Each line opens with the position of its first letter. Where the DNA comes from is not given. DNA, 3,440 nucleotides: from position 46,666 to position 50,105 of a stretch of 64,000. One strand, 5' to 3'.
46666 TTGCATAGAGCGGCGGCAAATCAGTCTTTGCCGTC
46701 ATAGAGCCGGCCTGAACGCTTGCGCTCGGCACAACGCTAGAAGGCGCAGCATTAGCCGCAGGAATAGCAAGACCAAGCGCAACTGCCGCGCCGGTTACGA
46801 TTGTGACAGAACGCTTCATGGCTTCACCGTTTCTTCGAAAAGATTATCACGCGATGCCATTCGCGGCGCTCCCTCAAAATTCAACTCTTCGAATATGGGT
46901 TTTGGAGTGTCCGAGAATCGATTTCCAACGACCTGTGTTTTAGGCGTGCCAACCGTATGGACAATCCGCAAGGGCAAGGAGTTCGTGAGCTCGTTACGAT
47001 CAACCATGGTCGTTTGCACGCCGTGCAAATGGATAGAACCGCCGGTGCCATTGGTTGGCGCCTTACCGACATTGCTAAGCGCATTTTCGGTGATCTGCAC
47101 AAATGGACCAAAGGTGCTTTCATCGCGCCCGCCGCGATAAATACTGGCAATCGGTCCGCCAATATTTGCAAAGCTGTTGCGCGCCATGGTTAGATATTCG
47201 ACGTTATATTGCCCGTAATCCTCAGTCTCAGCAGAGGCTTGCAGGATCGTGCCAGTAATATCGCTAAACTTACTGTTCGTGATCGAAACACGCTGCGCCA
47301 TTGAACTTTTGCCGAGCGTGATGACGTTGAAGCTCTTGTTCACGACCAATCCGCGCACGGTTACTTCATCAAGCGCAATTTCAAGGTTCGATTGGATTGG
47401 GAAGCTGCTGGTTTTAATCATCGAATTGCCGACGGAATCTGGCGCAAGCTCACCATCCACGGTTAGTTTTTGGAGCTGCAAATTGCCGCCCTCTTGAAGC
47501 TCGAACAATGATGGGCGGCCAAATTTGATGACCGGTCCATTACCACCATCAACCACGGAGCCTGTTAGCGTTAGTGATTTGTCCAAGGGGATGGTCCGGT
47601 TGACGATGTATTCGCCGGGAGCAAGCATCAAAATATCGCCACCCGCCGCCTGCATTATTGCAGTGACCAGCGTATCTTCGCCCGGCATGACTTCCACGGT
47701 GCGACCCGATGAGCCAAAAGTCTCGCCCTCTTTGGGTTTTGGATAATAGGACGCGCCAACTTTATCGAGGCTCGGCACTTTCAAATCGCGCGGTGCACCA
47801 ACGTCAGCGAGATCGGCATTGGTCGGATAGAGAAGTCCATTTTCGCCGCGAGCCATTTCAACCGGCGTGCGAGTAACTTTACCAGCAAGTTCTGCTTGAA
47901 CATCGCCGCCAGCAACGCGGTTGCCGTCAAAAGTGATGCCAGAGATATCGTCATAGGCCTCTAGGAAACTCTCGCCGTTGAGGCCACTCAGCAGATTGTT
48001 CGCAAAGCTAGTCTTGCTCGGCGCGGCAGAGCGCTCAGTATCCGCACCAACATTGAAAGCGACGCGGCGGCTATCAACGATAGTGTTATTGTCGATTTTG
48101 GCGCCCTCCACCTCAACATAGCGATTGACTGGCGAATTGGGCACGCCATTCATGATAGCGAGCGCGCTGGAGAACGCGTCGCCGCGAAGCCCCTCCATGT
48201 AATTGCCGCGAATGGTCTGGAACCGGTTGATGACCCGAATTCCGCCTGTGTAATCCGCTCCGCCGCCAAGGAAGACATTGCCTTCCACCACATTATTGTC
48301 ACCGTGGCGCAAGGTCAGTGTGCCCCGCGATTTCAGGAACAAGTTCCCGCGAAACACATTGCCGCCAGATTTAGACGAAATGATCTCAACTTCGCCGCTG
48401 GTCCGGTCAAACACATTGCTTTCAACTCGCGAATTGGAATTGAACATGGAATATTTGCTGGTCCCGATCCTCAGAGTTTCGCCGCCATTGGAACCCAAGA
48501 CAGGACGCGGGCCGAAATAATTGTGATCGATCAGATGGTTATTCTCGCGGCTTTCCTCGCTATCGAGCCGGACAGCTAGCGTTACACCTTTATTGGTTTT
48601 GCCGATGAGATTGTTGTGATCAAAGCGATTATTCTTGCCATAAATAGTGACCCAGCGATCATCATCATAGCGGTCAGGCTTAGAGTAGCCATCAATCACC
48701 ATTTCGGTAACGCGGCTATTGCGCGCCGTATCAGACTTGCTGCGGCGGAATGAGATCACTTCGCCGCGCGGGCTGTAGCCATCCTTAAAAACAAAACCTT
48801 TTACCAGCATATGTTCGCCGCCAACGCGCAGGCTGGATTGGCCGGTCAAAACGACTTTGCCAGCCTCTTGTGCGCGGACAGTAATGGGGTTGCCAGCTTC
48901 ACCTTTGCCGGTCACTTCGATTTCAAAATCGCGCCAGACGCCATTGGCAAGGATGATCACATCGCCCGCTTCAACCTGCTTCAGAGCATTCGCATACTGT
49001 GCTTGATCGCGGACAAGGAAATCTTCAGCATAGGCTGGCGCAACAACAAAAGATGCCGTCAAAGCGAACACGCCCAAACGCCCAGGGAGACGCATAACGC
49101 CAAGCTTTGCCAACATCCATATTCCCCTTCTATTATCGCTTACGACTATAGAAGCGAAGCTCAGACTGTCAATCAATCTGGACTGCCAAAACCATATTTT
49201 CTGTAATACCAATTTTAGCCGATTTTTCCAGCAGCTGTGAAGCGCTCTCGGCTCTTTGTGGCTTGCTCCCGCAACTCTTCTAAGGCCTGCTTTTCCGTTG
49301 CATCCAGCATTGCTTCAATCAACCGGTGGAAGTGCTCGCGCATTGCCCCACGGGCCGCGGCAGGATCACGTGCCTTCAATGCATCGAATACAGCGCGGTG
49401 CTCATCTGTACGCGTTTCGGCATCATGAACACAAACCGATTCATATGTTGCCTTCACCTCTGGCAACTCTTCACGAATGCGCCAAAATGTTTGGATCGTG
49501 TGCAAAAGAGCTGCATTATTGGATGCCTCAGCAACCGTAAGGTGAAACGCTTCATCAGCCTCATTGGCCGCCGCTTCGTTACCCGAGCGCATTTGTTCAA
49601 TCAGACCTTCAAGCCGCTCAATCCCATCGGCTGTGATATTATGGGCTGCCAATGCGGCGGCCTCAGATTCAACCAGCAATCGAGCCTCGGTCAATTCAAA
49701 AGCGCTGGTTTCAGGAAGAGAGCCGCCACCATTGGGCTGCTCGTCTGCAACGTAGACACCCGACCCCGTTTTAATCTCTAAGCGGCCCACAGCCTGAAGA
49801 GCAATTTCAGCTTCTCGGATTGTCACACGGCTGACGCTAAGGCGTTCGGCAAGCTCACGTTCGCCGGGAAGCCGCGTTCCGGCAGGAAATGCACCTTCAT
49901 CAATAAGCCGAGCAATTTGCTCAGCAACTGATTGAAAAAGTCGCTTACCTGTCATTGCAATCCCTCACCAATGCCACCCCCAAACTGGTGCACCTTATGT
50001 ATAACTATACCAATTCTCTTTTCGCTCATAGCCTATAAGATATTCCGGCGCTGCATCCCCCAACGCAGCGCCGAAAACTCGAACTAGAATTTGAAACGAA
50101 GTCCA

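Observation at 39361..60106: Complete alginate-utilisation locus (19.8 kb) bracketed by two near-identical decayed IS6 copies in direct orientation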

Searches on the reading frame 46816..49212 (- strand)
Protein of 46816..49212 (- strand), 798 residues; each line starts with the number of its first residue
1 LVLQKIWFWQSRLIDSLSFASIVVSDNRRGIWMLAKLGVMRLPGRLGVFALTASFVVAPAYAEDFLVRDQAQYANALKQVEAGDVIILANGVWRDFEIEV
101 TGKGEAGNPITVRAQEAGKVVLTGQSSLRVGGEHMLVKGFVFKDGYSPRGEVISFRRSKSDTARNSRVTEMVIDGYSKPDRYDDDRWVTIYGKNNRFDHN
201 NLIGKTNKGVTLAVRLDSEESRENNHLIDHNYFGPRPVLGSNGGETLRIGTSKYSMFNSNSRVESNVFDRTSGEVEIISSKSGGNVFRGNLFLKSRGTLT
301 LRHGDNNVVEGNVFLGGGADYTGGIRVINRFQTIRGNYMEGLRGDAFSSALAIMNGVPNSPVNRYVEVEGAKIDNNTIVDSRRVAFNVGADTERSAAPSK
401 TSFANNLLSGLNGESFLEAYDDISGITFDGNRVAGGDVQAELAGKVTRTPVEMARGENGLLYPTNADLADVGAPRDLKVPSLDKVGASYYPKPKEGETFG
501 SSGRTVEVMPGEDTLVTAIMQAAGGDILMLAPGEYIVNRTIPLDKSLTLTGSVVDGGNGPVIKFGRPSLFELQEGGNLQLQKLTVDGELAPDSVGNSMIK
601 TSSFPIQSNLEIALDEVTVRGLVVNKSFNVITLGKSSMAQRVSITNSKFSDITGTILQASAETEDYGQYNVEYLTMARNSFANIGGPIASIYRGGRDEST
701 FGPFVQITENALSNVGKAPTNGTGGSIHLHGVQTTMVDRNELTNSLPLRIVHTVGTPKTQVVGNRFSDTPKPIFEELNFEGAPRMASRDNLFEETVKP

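Call 9: search_protein_families(library=pfam, proteins=[window:46816-49212:-])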
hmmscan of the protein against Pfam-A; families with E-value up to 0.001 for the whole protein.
window:46816-49212:- (798 aa): 1 family
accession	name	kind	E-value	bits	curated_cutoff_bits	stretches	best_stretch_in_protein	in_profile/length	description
PF14592.12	Chondroitinas_B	-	1.5e-105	354.1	24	1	70-465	4-412/426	Chondroitinase B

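Call 59: search_solved_structures(query=window:46816-49212:-)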
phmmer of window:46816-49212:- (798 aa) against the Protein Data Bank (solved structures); distinct sequences matched with E-value up to 0.001: 15.
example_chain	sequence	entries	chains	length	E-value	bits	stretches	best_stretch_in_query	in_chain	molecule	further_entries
5gkd_A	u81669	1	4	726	9.3e-221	738.4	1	64-777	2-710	AlyGC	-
5gkq_A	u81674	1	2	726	6.4e-220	735.6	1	64-777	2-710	AlyGC mutant - R241A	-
8bwk_A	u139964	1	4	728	2.4e-211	707.3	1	62-787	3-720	Alginate lyase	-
7o77_A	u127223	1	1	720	4.9e-184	616.9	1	66-770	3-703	Poly(Beta-D-mannuronate) lyase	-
7o7t_A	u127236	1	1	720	7.1e-184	616.4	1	66-770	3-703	Poly(Beta-D-mannuronate) lyase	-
7dmk_A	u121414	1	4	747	1.5e-129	436.8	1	75-744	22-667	BcAlyPL6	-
7o84_A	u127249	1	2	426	4.2e-82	279.9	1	71-433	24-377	Alginate lyase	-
7o7a_A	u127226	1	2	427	4.2e-82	279.9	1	71-433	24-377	Aliginate lyase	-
6qps_A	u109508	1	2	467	1.8e-58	201.7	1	80-438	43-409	Polysaccharide Lyase Family 6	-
7o79_A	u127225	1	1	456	2e-30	109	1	67-419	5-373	Poly(Beta-D-mannuronate) lyase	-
5z9t_A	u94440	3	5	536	4.6e-30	107.8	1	77-344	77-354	alginate lyase AlyF-OU02 | Alginate lyase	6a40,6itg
7bz0_A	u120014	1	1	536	2.9e-29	105.2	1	77-344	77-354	Alginate lyase AlyF-OU02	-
1dbg_A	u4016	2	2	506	5.7e-29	104.2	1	57-341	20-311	CHONDROITINASE B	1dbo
1ofl_A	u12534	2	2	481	1.3e-28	103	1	75-342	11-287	CHONDROITINASE B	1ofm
7o78_A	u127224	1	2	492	2.1e-27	99.1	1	71-340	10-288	Polysaccharide lyase from Pseudopedobacter saltans, Pedsa3807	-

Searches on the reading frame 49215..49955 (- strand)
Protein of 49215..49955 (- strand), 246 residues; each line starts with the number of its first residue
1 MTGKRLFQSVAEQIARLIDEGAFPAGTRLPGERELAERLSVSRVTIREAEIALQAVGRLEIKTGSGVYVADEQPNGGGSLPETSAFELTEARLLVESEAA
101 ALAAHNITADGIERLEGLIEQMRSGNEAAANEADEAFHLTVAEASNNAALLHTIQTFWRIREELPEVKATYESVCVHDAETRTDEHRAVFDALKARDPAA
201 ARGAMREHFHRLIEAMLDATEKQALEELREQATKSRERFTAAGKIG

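Call 9: search_protein_families(library=pfam, proteins=[window:49215-49955:-])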
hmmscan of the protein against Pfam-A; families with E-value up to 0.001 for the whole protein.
window:49215-49955:- (246 aa): 2 families
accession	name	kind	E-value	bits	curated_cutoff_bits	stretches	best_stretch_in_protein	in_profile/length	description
PF07729.17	FCD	-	5.6e-24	85.4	24.3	1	87-210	1-124/125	FCD domain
PF00392.27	GntR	-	1.9e-16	59.9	27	1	8-69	3-64/64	Bacterial regulatory proteins, gntR family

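Call 76: search_protein_families(library=ncbifam, proteins=[window:49215-49955:-], max_evalue=1e-10)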
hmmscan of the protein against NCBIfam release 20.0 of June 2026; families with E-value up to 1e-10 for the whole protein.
window:49215-49955:- (246 aa): 13 families
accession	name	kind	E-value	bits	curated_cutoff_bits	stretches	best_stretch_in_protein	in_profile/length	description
NF008571.0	PRK11523.1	equivalog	1e-35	123.5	396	1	3-220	6-229/258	transcriptional regulator ExuR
NF007741.0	PRK10421.1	equivalog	8.3e-31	107.3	311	2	85-227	98-244/262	transcriptional regulator LldR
NF007588.0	PRK10225.1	equivalog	5.7e-28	97.9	442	1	4-218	8-233/257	Uxu operon transcriptional regulator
NF003011.0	PRK03837.1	subfamily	9.7e-25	87.6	260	2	87-214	106-231/241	transcriptional regulator NanR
NF007442.0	PRK09990.1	equivalog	8.1e-23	81.1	301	1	4-220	9-239/256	transcriptional regulator GlcC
NF007001.0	PRK09464.1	equivalog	5.6e-22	78.6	330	1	5-227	10-243/254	pyruvate dehydrogenase complex transcriptional repressor PdhR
TIGR03338.1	phnR_burk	equivalog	8.3e-17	61.5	271.5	1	8-210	14-207/212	phosphonate utilization associated transcriptional regulator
NF052290.2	MocR_like_YczR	exception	1.4e-14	53.6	487.4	1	5-107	19-117/458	MocR-like transcription factor YczR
TIGR02325.1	C_P_lyase_phnF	equivalog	5e-14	52.4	156.8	1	3-73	6-76/238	phosphonate metabolism transcriptional regulator PhnF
NF052282.1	PLP_TF_PdxR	equivalog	6.7e-13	48.5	320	1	6-76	2-72/448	MocR-like pyridoxine biosynthesis transcription factor PdxR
TIGR02018.2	his_ut_repres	equivalog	5.3e-12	45.6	220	1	7-75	1-69/226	histidine utilization transcriptional repressor HutC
NF008504.0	PRK11414.1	equivalog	1.6e-11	44.4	225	1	11-213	17-212/221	GntR family transcriptional regulator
NF052286.1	ecto_TF_EhuR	exception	5.6e-11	41.6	480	1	6-74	12-80/458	MocR-like ectoine utilization transcription factor EhuR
